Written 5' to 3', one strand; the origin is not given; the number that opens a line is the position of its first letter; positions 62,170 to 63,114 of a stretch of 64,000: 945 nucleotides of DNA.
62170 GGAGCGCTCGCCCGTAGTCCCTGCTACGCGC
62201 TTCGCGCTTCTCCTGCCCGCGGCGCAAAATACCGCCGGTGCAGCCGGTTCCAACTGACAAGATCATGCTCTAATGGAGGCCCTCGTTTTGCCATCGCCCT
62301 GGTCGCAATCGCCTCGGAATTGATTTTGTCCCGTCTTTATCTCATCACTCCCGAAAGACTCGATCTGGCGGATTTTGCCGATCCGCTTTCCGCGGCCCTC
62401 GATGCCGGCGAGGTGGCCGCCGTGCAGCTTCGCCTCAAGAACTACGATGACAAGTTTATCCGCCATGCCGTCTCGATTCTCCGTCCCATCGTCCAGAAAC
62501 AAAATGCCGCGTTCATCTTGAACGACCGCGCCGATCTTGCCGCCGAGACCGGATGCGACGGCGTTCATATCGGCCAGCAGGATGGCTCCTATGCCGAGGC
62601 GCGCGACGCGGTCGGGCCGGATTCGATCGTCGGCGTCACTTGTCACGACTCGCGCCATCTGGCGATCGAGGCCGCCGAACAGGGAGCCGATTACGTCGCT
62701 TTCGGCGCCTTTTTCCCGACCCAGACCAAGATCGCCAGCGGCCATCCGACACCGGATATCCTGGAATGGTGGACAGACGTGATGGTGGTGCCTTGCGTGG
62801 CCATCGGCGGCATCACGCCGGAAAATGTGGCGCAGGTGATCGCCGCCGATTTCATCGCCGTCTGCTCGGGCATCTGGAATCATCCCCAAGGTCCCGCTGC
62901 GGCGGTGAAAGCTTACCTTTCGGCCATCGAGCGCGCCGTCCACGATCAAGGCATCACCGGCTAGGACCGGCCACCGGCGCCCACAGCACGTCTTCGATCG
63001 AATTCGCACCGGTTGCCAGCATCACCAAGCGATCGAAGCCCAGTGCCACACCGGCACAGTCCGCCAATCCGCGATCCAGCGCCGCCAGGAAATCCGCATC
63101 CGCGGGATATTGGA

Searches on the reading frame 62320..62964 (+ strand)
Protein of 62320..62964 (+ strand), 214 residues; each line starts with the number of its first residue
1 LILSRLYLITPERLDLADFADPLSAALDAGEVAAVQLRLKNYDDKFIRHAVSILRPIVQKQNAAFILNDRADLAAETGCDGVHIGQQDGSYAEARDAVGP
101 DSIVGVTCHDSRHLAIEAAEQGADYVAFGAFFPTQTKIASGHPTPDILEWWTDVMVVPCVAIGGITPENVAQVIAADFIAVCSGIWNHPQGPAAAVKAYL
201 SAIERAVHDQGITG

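Call 97: search_protein_families(library=pfam, proteins=[window:62320-62964:+], max_evalue=0.001)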
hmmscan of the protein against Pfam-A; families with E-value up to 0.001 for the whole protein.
window:62320-62964:+ (214 aa): 1 family
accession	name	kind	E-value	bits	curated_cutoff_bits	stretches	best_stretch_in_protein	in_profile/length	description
PF02581.23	TMP-TENI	-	5.6e-55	185.9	27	1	6-185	1-180/180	Thiamine monophosphate synthase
